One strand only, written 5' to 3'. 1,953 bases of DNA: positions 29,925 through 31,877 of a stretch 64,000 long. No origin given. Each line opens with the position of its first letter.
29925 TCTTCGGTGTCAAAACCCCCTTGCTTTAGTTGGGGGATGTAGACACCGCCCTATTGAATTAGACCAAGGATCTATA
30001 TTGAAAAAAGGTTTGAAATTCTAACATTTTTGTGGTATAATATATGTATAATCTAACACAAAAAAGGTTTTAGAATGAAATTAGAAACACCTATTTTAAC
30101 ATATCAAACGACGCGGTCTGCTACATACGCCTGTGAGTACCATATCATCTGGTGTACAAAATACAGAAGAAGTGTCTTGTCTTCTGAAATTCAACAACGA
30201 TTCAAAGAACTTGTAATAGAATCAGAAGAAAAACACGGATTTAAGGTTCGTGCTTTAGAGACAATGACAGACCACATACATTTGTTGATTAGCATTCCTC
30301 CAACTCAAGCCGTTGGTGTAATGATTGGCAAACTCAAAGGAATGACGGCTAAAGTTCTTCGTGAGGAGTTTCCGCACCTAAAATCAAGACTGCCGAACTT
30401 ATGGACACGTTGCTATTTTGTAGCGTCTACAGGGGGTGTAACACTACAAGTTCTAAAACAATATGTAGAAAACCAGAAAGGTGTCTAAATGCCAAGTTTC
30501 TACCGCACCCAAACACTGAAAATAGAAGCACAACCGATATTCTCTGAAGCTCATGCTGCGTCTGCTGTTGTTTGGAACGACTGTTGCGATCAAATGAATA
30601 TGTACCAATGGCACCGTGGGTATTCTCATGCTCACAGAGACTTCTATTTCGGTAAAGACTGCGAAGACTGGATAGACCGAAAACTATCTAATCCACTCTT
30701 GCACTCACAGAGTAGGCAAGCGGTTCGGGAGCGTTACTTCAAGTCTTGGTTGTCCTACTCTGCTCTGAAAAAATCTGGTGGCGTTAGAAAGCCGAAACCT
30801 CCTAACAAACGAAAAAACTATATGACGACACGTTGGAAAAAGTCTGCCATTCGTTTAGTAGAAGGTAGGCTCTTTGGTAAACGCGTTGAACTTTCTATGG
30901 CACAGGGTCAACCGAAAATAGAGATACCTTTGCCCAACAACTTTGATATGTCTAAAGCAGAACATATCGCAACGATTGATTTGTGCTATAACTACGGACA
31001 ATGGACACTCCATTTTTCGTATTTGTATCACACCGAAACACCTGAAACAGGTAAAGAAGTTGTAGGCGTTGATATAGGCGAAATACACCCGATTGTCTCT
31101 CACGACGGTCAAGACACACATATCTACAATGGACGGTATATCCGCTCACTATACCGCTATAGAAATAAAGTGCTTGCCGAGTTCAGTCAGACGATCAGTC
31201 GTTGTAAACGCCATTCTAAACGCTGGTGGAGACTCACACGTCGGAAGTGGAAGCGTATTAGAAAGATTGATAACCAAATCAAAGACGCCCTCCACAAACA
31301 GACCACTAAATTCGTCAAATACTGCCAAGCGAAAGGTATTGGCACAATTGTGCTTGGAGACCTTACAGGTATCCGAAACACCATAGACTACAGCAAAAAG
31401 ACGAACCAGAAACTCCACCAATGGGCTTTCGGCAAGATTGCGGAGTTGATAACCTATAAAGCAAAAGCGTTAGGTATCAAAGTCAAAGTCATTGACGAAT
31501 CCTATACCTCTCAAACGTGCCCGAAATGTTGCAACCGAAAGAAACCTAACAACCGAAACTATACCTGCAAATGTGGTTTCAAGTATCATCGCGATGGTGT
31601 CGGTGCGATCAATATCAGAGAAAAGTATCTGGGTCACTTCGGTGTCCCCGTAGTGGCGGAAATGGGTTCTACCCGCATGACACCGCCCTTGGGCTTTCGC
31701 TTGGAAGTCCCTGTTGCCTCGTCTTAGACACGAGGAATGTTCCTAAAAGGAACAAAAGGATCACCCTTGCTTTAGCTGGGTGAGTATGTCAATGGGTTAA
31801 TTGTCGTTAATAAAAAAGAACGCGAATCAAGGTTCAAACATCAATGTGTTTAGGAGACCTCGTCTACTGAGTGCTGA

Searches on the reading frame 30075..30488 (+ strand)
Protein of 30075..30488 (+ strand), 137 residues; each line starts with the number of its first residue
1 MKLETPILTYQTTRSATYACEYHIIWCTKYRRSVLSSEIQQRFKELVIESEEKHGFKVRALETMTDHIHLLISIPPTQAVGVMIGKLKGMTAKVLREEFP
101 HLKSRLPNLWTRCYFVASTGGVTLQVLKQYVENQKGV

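Call 78: search_protein_families(library=pfam, proteins=[window:30075-30488:+], max_evalue=0.001)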
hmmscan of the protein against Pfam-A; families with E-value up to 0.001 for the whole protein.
window:30075-30488:+ (137 aa): 1 family
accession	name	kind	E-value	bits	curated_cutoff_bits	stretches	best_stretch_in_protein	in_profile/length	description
PF01797.21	Y1_Tnp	-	1.8e-39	135.1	23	1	17-134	2-121/121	Transposase IS200 like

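Call 79: search_protein_families(library=padloc, proteins=[window:30075-30488:+], max_evalue=0.01)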
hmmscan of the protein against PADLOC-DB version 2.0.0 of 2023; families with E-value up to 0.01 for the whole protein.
window:30075-30488:+ (137 aa): 0 families

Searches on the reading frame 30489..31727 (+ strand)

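Call 78: search_protein_families(library=pfam, proteins=[window:30489-31727:+], max_evalue=0.001)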
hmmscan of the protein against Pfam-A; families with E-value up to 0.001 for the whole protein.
window:30489-31727:+ (412 aa): 2 families
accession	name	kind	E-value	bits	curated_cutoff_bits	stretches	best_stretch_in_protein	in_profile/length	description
PF07282.18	Cas12f1-like_TNB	-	4.2e-21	75.3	26.3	1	314-376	1-60/60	Cas12f1-like, TNB domain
PF01385.25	OrfB_IS605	-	1.6e-15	57.8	30.5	1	178-295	4-119/120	Probable transposase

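Call 79: search_protein_families(library=padloc, proteins=[window:30489-31727:+], max_evalue=0.01)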
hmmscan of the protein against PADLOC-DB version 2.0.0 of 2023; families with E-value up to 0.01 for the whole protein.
window:30489-31727:+ (412 aa): 26 families (the best 25 are shown)
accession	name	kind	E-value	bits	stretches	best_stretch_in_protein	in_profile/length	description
PDLC01691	Cas12f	-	5.3e-41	139.6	1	60-378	48-327/332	CAS-V-F; effector__SPE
PDLC01039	Csx1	-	6.5e-29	99.5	1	82-377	70-308/315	found elsewhere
PDLC00932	Cas12u3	-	1.6e-25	88.3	1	160-379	169-388/398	Cas12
PDLC01699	Cas12f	-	4.8e-23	80.1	1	161-376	173-388/399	CAS-V-F; effector__SPE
PDLC01673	Cas12f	-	2e-21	74.5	1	174-359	294-472/507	CAS-V-F; effector__SPE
PDLC01677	Cas12f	-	7.2e-21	72.8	1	174-359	293-471/506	Cas14b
PDLC01674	Cas12f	-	1.7e-18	64.9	1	71-383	70-361/389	CAS-V-F; effector__SPE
PDLC01678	Cas12f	-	1.7e-18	64.9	1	71-383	70-361/389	Cas14c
PDLC00933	Cas12u4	-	2.7e-17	60.8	1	191-380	243-439/488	Cas12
PDLC01700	Cas12f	-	5.5e-17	59.8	1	190-379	228-423/458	CAS-V-F; effector__SPE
PDLC00931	Cas12u2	-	9.1e-15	53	2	302-373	354-428/445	Cas12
PDLC01698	Cas12f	-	1.6e-11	42.2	2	302-381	341-410/411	CAS-V-F; effector__SPE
PDLC01654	Cas12b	-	2.4e-06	24.7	1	249-348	467-567/664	CAS-V-B; effector__SPE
PDLC01656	Cas12b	-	2.4e-06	24.7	1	249-348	467-567/664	Cas12b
PDLC01672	Cas12f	-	4.7e-06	23.8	1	171-355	259-443/486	CAS-V-F; effector__SPE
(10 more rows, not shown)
